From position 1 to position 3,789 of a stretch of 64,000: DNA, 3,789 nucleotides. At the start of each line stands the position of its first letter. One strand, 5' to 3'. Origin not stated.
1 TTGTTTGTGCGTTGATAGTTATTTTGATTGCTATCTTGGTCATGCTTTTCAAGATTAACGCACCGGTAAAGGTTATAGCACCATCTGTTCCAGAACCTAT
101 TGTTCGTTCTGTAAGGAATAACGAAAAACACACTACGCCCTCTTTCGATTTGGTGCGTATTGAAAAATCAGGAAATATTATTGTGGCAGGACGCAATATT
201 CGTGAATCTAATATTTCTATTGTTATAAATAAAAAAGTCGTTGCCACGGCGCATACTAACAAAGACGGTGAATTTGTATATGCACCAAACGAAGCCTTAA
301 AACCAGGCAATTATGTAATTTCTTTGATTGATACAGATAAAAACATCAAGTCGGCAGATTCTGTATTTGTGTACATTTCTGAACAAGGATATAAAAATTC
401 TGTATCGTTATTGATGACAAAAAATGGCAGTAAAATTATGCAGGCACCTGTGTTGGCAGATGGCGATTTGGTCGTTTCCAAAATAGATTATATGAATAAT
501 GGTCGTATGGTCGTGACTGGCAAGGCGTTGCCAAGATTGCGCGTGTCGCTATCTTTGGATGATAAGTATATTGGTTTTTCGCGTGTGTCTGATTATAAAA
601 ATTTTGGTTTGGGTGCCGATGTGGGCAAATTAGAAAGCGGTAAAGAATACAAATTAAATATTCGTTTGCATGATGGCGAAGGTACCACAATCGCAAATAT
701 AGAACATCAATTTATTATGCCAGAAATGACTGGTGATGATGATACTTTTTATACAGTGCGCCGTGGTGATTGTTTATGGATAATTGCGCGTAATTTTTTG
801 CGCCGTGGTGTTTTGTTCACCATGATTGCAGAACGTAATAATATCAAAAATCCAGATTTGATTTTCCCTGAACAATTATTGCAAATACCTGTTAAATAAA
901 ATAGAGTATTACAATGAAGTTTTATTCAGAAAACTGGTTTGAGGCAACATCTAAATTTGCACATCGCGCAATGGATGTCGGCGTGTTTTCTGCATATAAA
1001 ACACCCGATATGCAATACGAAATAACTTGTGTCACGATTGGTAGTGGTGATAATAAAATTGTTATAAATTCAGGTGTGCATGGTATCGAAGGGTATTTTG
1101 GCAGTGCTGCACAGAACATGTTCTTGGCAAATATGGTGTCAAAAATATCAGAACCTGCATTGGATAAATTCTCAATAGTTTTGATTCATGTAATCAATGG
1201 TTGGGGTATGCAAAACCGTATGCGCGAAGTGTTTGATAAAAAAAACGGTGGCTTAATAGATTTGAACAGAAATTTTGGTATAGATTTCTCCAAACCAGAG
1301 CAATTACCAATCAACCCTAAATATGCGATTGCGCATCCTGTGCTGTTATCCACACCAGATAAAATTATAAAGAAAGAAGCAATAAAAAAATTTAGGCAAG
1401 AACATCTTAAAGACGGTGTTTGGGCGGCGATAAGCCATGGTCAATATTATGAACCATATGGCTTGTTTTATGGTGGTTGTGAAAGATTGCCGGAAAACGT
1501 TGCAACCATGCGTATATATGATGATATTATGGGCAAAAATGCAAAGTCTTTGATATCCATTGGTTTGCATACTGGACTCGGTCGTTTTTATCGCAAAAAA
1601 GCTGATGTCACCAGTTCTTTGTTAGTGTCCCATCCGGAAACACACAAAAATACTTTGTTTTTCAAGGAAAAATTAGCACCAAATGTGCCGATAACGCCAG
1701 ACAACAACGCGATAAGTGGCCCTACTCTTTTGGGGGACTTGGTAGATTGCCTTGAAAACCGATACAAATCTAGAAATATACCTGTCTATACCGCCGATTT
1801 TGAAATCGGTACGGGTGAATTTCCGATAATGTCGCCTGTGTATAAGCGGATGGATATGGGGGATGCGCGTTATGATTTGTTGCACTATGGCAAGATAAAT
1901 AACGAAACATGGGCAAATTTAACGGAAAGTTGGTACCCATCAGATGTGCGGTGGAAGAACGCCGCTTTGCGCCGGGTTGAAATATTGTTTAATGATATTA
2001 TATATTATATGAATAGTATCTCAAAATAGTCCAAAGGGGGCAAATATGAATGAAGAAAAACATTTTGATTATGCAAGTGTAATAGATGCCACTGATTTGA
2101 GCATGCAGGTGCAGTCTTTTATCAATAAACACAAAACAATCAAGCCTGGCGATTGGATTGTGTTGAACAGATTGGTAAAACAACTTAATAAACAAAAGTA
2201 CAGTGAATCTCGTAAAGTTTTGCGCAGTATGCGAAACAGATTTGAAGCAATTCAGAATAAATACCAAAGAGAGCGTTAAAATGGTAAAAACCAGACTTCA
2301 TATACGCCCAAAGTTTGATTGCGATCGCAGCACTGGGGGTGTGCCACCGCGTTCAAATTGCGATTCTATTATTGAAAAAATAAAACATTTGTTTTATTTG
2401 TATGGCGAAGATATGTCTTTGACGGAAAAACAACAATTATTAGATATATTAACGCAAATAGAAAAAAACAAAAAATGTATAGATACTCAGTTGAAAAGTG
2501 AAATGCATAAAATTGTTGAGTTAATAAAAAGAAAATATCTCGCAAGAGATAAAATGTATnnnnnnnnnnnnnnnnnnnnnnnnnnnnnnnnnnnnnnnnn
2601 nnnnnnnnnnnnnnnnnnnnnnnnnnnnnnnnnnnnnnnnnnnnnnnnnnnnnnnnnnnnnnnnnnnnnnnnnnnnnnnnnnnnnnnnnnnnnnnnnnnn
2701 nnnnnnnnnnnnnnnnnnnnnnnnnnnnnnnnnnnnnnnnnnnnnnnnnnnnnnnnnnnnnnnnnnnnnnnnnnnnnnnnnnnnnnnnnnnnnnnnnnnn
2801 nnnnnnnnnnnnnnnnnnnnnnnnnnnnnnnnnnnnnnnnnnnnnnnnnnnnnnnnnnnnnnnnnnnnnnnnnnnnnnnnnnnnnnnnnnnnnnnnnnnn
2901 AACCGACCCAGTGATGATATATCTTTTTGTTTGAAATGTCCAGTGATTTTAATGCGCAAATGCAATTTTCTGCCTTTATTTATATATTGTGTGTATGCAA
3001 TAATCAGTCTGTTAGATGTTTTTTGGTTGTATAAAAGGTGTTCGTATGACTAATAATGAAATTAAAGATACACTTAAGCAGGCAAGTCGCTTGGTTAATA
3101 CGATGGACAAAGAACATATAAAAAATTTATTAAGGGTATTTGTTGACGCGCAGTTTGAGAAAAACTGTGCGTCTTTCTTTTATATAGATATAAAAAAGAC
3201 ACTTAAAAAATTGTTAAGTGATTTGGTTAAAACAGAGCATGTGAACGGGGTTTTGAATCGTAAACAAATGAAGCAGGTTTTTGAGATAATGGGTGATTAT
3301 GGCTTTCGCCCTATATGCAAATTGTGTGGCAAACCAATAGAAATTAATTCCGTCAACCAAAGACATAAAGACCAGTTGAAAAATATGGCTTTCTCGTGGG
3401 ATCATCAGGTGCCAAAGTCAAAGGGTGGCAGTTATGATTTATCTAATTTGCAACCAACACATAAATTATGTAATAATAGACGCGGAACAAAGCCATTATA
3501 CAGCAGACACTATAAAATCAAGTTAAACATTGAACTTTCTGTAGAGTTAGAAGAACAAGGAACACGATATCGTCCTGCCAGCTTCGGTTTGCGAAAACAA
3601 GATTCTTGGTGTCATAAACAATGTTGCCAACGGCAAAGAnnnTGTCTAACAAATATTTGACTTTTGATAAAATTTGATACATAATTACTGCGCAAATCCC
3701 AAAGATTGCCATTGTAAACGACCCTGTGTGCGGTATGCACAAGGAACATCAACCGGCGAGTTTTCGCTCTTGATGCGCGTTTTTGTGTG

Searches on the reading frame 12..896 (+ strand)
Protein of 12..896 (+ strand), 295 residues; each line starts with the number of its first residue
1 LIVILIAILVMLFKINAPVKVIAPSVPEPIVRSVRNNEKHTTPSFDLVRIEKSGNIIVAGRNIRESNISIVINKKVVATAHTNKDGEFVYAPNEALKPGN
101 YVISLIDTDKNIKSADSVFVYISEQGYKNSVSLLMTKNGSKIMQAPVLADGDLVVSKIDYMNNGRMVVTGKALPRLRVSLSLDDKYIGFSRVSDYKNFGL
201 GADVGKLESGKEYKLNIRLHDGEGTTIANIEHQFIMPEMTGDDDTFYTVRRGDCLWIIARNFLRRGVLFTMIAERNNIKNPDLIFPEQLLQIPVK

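Call 46: search_protein_families(library=pfam, proteins=[window:12-896:+], max_evalue=0.0001)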
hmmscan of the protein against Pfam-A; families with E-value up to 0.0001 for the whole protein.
window:12-896:+ (295 aa): 1 family
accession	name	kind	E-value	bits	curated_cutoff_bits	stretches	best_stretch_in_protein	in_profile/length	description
PF01476.26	LysM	-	4.5e-10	39.8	20.9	1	247-293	1-43/43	LysM domain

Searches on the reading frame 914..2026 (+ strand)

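Call 46: search_protein_families(library=pfam, proteins=[window:914-2026:+], max_evalue=0.0001)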
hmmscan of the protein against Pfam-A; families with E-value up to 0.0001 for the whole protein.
window:914-2026:+ (371 aa): 1 family
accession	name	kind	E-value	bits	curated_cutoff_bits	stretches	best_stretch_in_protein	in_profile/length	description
PF10994.13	DUF2817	-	1.6e-37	130.3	23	1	4-353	1-340/341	Protein of unknown function (DUF2817)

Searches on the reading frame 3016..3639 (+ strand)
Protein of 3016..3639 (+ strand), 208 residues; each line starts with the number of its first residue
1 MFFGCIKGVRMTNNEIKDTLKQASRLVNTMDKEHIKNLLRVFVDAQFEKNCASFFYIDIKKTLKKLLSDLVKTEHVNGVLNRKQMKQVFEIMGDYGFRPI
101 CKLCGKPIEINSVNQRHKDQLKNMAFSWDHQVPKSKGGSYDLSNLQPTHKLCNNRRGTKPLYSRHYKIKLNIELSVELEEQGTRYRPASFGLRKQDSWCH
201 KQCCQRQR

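Call 46: search_protein_families(library=pfam, proteins=[window:3016-3639:+], max_evalue=0.0001)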
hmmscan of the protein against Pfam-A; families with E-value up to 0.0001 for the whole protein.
window:3016-3639:+ (208 aa): 2 families
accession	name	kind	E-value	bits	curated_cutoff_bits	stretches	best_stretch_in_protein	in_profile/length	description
PF01844.29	HNH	-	1.3e-09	38.5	21.4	1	101-158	1-46/47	HNH endonuclease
PF14279.12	HNH_5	-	2.1e-06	28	27.5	1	122-159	9-46/56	HNH endonuclease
